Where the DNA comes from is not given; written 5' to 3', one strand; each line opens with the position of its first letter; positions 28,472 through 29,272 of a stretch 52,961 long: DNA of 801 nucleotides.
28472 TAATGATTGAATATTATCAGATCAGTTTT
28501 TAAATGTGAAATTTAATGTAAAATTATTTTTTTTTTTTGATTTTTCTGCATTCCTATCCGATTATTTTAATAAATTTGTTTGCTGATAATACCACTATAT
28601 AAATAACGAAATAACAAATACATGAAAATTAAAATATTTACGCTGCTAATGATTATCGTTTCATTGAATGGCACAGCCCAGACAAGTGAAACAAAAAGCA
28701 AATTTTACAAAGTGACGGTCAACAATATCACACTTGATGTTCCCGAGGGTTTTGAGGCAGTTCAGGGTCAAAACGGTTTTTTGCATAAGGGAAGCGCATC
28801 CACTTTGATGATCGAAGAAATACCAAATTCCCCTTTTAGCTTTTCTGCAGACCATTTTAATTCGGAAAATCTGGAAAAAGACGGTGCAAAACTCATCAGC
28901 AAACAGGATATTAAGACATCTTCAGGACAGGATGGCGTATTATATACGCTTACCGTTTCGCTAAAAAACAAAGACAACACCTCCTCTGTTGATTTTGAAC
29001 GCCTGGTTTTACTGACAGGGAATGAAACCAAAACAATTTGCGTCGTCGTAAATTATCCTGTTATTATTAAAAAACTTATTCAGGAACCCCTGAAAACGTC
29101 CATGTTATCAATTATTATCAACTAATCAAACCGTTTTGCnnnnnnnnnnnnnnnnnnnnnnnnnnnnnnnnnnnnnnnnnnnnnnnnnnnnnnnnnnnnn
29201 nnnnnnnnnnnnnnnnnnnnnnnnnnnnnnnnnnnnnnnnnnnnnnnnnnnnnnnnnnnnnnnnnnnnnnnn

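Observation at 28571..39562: Duplicated two-gene cassette: a small secreted protein tightly coupled to a ~935-aa T9SS type-B cargo protein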

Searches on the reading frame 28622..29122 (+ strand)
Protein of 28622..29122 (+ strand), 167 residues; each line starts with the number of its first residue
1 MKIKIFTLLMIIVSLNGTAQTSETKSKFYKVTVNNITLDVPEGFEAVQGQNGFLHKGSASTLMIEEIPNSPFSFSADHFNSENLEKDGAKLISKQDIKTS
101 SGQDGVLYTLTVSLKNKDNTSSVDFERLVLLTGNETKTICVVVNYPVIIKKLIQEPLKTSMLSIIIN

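Call 10: search_protein_families(library=pfam, proteins=[window:28622-29122:+], max_evalue=1)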
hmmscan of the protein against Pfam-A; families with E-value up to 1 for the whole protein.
window:28622-29122:+ (167 aa): 3 families
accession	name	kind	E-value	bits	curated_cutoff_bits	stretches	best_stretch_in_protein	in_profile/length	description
PF24896.1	Receiver_CRE1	-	0.036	14.7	27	1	102-163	73-128/136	AHK4/CRE1/WOL first receiver domain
PF23861.1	Ribophorin_II_2nd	-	0.05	14.2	23.4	0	11-36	1-25/105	Ribophorin II second domain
PF02136.26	NTF2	-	0.067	14.1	21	1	78-141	48-109/116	Nuclear transport factor 2 (NTF2) domain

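Call 12: search_protein_families(library=ncbifam, proteins=[window:28622-29122:+], max_evalue=1)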
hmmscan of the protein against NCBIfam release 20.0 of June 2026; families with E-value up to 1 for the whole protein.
window:28622-29122:+ (167 aa): 1 family
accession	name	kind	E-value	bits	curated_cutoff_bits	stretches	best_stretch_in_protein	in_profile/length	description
TIGR01350.1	lipoamide_DH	equivalog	0.035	12.8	408.8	1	89-146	96-153/461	dihydrolipoyl dehydrogenase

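Call 14: find_homologous_proteins(query=A1, max_evalue=0.01)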
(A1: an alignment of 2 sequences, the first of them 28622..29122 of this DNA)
Query A1 (2 sequences) (167 aa, profile of the alignment): 62 proteins with E <= 0.01 among 549 candidates.
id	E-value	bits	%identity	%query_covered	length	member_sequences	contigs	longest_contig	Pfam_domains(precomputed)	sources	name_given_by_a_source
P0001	9.8e-95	333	31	87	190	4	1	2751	-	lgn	-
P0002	1.1e-85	304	36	78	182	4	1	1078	-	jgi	jgi:hypothetical protein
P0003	5.3e-83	295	34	87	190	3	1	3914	-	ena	-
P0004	8.9e-83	294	30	95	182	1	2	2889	-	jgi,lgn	jgi:hypothetical protein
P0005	5.8e-82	292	100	100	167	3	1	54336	-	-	-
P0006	3.2e-81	289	37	80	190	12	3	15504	-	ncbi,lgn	-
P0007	2.5e-80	286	34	69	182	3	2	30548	-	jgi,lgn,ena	-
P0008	2.8e-80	286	30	96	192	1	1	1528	-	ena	-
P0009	2.6e-79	283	33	78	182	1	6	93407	-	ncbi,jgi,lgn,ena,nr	ncbi:MAG TPA: hypothetical protein PKW80_14255 [Bacteroidales bacterium]|nr:hypothetical protein [Ba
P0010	2.9e-79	283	33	87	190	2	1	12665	-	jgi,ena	-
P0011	2.5e-78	280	37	80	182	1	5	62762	-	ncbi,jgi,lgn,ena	-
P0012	4.0e-77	276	38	69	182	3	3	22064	-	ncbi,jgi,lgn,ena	-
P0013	9.3e-77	275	30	87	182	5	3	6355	-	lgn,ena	-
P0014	2.3e-69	251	78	100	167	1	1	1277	-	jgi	jgi:hypothetical protein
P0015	2.9e-69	250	34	96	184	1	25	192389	-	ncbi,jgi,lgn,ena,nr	ncbi:MAG: hypothetical protein PHR81_06205 [Bacteroidales bacterium]|jgi:hypothetical protein|nr:hyp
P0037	6.1e-55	204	33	78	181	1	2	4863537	-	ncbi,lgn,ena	-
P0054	8.4e-28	115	30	86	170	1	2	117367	-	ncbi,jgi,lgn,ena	-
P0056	4.1e-26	110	29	78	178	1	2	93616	-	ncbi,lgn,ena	ncbi:MAG: hypothetical protein WCK02_10355 [Bacteroidota bacterium]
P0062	7.1e-20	89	32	81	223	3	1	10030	-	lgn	-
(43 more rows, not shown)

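Call 18: find_encoding_contigs(protein=P0037, flank=10000, max_places=3)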
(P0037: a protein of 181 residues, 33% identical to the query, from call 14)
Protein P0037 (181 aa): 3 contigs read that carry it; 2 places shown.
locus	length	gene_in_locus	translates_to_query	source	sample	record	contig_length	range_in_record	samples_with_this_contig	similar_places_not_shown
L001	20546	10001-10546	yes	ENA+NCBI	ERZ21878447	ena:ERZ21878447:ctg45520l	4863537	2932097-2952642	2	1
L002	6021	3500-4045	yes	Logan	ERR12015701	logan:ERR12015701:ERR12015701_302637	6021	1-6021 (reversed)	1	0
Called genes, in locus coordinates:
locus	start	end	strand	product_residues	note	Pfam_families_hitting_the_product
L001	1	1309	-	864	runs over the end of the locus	PF00801:PKD, PF18911:PKD_4, PF01483:P_proprotein (faint), PF13585:CHU_C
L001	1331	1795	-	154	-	-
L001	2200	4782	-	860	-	PF01483:P_proprotein (faint), PF13585:CHU_C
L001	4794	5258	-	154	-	-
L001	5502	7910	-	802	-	PF13585:CHU_C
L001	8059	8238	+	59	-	-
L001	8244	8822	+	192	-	PF02525:Flavodoxin_2, PF03358:FMN_red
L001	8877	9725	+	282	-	PF00106:adh_short, PF01370:Epimerase (weak), PF08659:KR (weak), PF13561:adh_short_C2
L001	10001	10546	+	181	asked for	-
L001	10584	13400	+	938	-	PF13573:SprB, PF00801:PKD (faint), PF13573:SprB, PF18911:PKD_4, PF13585:CHU_C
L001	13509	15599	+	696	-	PF02018:CBM_4_9, PF01229:Glyco_hydro_39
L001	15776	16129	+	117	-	-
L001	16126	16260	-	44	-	-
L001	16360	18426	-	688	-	-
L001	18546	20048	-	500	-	PF02310:B12-binding (weak), PF04055:Radical_SAM, PF13282:DUF4070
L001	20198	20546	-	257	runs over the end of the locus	PF04397:LytTR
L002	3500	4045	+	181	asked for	-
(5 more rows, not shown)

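Call 19: find_encoding_contigs(protein=P0054, flank=10000, max_places=3)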
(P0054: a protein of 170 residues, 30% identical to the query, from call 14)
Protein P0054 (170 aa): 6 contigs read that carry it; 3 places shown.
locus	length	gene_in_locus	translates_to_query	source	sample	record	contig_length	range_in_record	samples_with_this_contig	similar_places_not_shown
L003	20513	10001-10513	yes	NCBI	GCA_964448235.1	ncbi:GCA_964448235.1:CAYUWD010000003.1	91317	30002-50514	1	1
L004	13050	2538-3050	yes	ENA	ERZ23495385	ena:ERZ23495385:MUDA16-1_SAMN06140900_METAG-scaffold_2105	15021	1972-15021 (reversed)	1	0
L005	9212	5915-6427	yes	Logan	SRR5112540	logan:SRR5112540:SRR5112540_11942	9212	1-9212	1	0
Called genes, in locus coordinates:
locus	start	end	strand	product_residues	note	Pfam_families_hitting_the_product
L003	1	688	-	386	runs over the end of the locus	PF12833:HTH_18, PF00165:HTH_AraC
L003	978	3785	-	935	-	PF02739:5_3_exonuc_N, PF01367:5_3_exonuc, PF01612:DNA_pol_A_exo1, PF22619:DNA_polI_exo1 (weak), PF00476:DNA_pol_A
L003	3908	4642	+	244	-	PF02146:SIR2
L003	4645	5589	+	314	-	PF00389:2-Hacid_dh, PF02826:2-Hacid_dh_C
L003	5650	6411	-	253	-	PF03372:Exo_endo_phos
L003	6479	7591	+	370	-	PF04055:Radical_SAM, PF06969:HemN_C (weak)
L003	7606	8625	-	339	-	-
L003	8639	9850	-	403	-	-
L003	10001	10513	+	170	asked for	-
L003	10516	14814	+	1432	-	PF13573:SprB, PF00801:PKD (weak), PF18911:PKD_4, PF13585:CHU_C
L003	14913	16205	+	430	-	PF00162:PGK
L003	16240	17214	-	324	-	PF00801:PKD, PF18911:PKD_4, PF18962:Por_Secre_tail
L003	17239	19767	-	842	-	PF13620:CarboxypepD_reg, PF13715:CarbopepD_reg_2, PF07715:Plug, PF00593:TonB_dep_Rec_b-barrel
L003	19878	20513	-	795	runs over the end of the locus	PF00162:PGK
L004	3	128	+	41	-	?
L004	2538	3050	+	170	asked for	-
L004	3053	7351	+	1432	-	PF13573:SprB, PF00801:PKD (weak), PF18911:PKD_4, PF13585:CHU_C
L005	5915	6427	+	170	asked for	-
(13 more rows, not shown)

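Call 21: find_encoding_contigs(protein=P0056, flank=10000, max_places=2)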
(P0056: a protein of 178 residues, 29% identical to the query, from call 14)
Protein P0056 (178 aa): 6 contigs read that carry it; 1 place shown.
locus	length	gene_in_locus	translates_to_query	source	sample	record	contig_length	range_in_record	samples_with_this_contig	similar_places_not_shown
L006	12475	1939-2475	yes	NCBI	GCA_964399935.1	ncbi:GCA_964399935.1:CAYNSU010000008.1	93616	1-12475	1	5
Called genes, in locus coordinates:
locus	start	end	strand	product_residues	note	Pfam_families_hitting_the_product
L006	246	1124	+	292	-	PF02629:CoA_binding, PF13380:CoA_binding_2 (weak), PF13607:Succ_CoA_lig, PF00549:Ligase_CoA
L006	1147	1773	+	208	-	PF00440:TetR_N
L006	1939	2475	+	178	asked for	-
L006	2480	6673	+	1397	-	PF13573:SprB, PF00801:PKD (faint), PF18962:Por_Secre_tail (faint), PF23585:DUF7137 (faint), PF13573:SprB, PF18911:PKD_4 (weak), PF13585:CHU_C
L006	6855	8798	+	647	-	PF12439:GDE_N, PF06202:GDE_C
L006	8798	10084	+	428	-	PF08323:Glyco_transf_5, PF13439:Glyco_transf_4, PF13579:Glyco_trans_4_4, PF20706:GT4-conflict, PF00982:Glyco_transf_20 (faint), PF00534:Glycos_transf_1, PF13692:Glyco_trans_1_4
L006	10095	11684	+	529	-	PF03065:Glyco_hydro_57, PF01706:FliG_C (weak)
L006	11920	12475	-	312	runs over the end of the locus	PF07992:Pyr_redox_2, PF13738:Pyr_redox_3, PF00070:Pyr_redox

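Call 22: find_encoding_contigs(protein=P0062, flank=10000, max_places=2)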
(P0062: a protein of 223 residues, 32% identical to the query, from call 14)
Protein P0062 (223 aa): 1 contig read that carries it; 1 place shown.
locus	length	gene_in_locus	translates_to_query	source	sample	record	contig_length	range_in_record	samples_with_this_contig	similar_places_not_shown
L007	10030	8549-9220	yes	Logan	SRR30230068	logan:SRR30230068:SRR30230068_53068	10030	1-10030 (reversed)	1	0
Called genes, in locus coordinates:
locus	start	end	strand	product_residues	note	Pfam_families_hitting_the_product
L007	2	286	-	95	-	?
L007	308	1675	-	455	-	PF00152:tRNA-synt_2 (faint), PF13393:tRNA-synt_His, PF00587:tRNA-synt_2b (weak), PF03129:HGTP_anticodon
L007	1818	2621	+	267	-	PF10609:ParA, PF01656:CbiA, PF13614:AAA_31 (weak)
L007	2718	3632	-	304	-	-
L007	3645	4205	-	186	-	-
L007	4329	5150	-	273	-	PF02548:Pantoate_transf, PF13714:PEP_mutase (faint)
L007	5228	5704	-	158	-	PF19480:DUF6016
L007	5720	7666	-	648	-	PF00515:TPR_1 (faint), PF07719:TPR_2 (faint), PF13181:TPR_8 (faint), PF13431:TPR_17 (faint), PF07676:PD40, PF00691:OmpA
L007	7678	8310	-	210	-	PF04055:Radical_SAM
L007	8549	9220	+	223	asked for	-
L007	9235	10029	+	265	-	?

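Call 23: predict_structure(alignment_id=A2)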
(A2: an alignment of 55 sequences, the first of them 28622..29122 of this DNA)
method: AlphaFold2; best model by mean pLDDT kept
length: 167 residues; sequences in the alignment: 55
mean_pLDDT: 88.5   pTM: 0.77
mean pLDDT of the five models: 88.5, 88.0, 88.0, 87.8, 86.4
residues with pLDDT >= 90: 110; 70-90: 45; 50-70: 11; < 50: 1
segments of 3 or more residues with pLDDT < 50: none
pLDDT, mean of each block of 10 residues (from residue 1): 76 64 73 95 94 94 95 86 82 95 96 83 93 95 96 95 96
secondary structure, 60 per line:
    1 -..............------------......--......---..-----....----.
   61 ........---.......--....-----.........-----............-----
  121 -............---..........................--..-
elements in order: H2-15 E28-33 E36-41 E52-55 E60-68 H72-78 H81-84 E90-98 E104-115 E122-133 E137-146 H147-162
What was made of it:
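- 28622..29125 (+): Small protein 1 (167 aa): a Sec/SPase-I signal peptide (cleavage ...GTA|Q) followed by a PsbP/Mog1/DcrB-like alpha/beta domain. AF2 model pLDDT 88.5 (call 23).
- On PsbP/Mog1/DcrB fold superfamily: AF2 pLDDT 88.5 (call 23).
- Fold: AF2 pLDDT 88.5, pTM 0.77 (call 23).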

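Call 25: search_solved_structures(query=A2, max_evalue=10)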
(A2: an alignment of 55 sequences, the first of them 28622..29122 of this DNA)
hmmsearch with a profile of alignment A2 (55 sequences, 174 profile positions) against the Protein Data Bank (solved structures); distinct sequences matched with E-value up to 10: 2.
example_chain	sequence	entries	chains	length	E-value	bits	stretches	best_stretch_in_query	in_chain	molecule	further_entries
5klq_C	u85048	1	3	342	0.055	16.4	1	61-129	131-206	Orf34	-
5klp_A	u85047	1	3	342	0.16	14.9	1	61-129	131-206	Orf34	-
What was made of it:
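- Tried and rejected: A profile search against PDB sequences gave only one insignificant hit (call 25).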

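Call 26: fold_search(model_id=the predicted structure, library=pdb)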
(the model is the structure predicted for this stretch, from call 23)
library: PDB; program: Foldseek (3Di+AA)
matches with E <= 10: 1547; with E <= 0.001: 28
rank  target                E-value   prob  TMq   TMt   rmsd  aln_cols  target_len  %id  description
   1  9gnw_P                1.3e-06  1.00  0.61  0.55   6.7       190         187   12  Universal PSII assembly intermediate (released 2025-09-17)
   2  1v2b_B                1.8e-06  1.00  0.48  0.51   6.1       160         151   12  Crystal Structure of PsbP Protein in the Oxygen-Evolving Complex of Photosystem II from Higher Plants (released 2004-05-18)
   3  2xb3                  2.2e-06  1.00  0.65  0.70   3.7       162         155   12  The Structure of Cyanobacterial PsbP (released 2010-08-25)
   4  4rth_A                4.6e-06  1.00  0.63  0.63   4.3       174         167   11  The crystal structure of PsbP from Zea mays (released 2015-03-11)
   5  8z9d_P                4.6e-06  1.00  0.61  0.55   5.9       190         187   12  cryo-EM structure of PSII-LHCII megacomplex from spinach (released 2024-11-13)
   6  8bd3_F1               6.3e-06  1.00  0.54  0.49   7.8       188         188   14  Cryo-EM structure of the Photosystem II - LHCII supercomplex from Chlorella ohadi (released 2023-08-09)
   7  4rth_B                6.6e-06  1.00  0.63  0.64   4.4       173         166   11  The crystal structure of PsbP from Zea mays (released 2015-03-11)
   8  4rti                  7.8e-06  1.00  0.64  0.61   4.3       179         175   11  The crystal structure of PsbP from Spinacia oleracea (released 2015-03-11)
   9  2vu4                  7.8e-06  1.00  0.59  0.65   4.8       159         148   11  Structure of PsbP protein from Spinacia oleracea at 1.98 A resolution (released 2009-07-21)
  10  7pi0_P                1.3e-05  1.00  0.56  0.51   5.2       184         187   12  Unstacked compact Dunaliella PSII (released 2022-08-17)
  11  9grx_0                1.6e-05  1.00  0.63  0.67   3.7       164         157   10  NDH-PSI-LHCI supercomplex from S. oleracea (released 2025-02-12)
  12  9i4t_P                2.7e-05  1.00  0.59  0.58   6.5       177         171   11  Photosystem II from Arabidopsis thaliana (released 2026-03-25)
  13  6kac_P                2.8e-05  1.00  0.62  0.56   4.0       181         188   12  Cryo-EM structure of the C2S2-type PSII-LHCII supercomplex from Chlamydomonas reihardtii (released 2019-10-23)
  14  5xnl_P                3.3e-05  1.00  0.58  0.53   6.9       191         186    8  Structure of stacked C2S2M2-type PSII-LHCII supercomplex from Pisum sativum (released 2017-09-20)
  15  2lnj_MODEL_1_A        4.3e-05  1.00  0.51  0.50   5.3       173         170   14  Solution Structure of Cyanobacterial PsbP (CyanoP) from Synechocystis sp. PCC 6803 (released 2012-06-06)
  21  6xrf_G                2.5e-04  1.00  0.52  0.60   7.9       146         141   17  EagT6 Tse6 NT complex (released 2020-12-30)
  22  6xrf_A                2.8e-04  1.00  0.50  0.59   8.1       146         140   17  EagT6 Tse6 NT complex (released 2020-12-30)
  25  6xrf_H                3.7e-04  1.00  0.52  0.60   8.3       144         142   16  EagT6 Tse6 NT complex (released 2020-12-30)
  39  6xrr_H                6.3e-03  1.00  0.43  0.50   8.6       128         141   11  Structure of SciW bound to the Rhs1 Transmembrane Domain from Salmonella typhimurium (released 2020-12-30)
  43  6xrr_B                9.7e-03  1.00  0.45  0.50   8.6       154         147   12  Structure of SciW bound to the Rhs1 Transmembrane Domain from Salmonella typhimurium (released 2020-12-30)
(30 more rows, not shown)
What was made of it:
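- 28622..29125 (+): Foldseek matches PsbP 2xb3 at TM 0.65/0.70 and also EagT6, DcrB and Tsi3 (call 26).
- On PsbP/Mog1/DcrB fold superfamily: Foldseek gives 28 PDB hits at E<=1e-3, essentially all PsbP, Mog1, EagT6/PA0094, DcrB, Apa and other structures of this fold, with TM up to 0.70 (call 26).
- Closest known: T6SS effector-associated. Same: They share the PsbP/Mog1-like fold (Foldseek E 2.5e-4 to EagT6 6xrf and 2e-3 to SciW; call 26).
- Closest known: PsbP / CyanoP / PPL proteins and Mog1. Same: These are the best structural matches (2xb3 TMq 0.65, TMt 0.70; call 26).
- Closest known: Tsi3. Same: They are periplasmic or envelope proteins of the same fold that bind a specific partner (call 26).
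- Foldseek probability is 1.00 to PsbP (E 1e-6, TM up to 0.70), Mog1, EagT6, DcrB, LpqN and Tsi3 (call 26). By analogy, Eag chaperones of the same fold are encoded just upstream of their T6SS effectors and bind the effector N-terminus (established knowledge; structures 6xrf and 6xrr appear among the hits in call 26). Tsi3 is among the structural matches (E 2.5e-3, TMt 0.63; call 26). PsbP itself is a stable extrinsic subunit of a larger complex (call 26).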

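Call 32: search_protein_families(library=pfam, proteins=[L001:4794-5258:-, L001:1331-1795:-, L001:2200-4782:-, L001:5502-7910:-], max_evalue=10)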
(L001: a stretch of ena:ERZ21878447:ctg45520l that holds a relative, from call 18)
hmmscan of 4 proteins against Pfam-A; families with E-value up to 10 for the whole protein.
L001:4794-5258:- (154 aa): 0 families

L001:1331-1795:- (154 aa): 1 family
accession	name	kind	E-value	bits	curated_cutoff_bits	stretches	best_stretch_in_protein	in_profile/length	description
PF12284.13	HoxA13_N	-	0.15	13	27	1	19-106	39-115/122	Hox protein A13 N terminal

L001:2200-4782:- (860 aa): 4 families
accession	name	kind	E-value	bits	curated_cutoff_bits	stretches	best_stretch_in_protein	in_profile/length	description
PF13585.12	CHU_C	-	2.7e-21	75.9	27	1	773-845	2-73/86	CHU_C Type IX secretion signal domain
PF01483.27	P_proprotein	-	1.7e-09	38.1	21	2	335-367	6-38/86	Proprotein convertase P-domain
PF18911.6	PKD_4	-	0.00043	20.7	27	1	169-242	12-78/85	PKD domain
PF00801.26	PKD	-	0.00089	19.6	23.5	1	173-242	13-75/80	PKD domain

L001:5502-7910:- (802 aa): 4 families
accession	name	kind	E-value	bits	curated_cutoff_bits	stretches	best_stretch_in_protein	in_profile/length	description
PF13585.12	CHU_C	-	3.6e-20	72.3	27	1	715-784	2-73/86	CHU_C Type IX secretion signal domain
PF18911.6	PKD_4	-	0.049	14.1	27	0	485-507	3-25/85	PKD domain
PF19215.5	CoV_NSP15_C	-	0.09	13.2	23.9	1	8-43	30-65/154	Coronavirus replicase NSP15, uridylate-specific endoribonuclease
PF00801.26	PKD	-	0.19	12.2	23.5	2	410-468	11-69/80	PKD domain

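Call 42: search_protein_representatives(alignment_id=A2)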
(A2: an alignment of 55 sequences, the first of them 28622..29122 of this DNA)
Query: 55 sequences, 174 profile positions. Proteins with E-value up to 0.001 (for the whole library): 1064; up to 1e-10: 368; up to 1e-30: 64. The best 150 are listed.
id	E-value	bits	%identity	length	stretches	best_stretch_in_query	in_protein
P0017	7.4e-74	263.5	-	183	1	3-174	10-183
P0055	2.7e-56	206.4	-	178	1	4-173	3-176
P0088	3.5e-56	206.0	-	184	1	8-173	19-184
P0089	4.7e-54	199.0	-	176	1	3-174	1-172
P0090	3.0e-53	196.4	-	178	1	5-173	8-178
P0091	1.8e-51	190.7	-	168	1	3-173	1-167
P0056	5.5e-51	189.0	-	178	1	7-173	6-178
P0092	1.4e-50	187.8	-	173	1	6-174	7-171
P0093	1.3e-49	184.6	-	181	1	5-174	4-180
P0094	7.2e-49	182.2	-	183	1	6-172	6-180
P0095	4.3e-48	179.6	-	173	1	6-173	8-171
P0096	2.2e-46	174.1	-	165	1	6-173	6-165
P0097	5.3e-46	172.8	-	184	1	3-173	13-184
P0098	9.3e-46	172.0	-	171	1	3-173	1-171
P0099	2.9e-45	170.4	-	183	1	4-173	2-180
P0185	4.2e-22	95.0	-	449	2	27-173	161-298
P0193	9.6e-21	90.6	-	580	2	32-173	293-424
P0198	2.1e-20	89.5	-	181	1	3-174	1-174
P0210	1.2e-18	83.8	-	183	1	4-173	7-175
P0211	1.5e-18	83.4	-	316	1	32-173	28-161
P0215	2.1e-18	83.0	-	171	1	37-173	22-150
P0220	5.2e-18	81.7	-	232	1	32-173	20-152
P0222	8.3e-18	81.0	-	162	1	4-173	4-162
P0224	1.2e-17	80.5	-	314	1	3-173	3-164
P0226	2.5e-17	79.5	-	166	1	9-173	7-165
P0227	2.8e-17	79.3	-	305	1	34-171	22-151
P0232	4.6e-17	78.6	-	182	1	5-172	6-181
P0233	5.9e-17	78.2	-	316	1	8-172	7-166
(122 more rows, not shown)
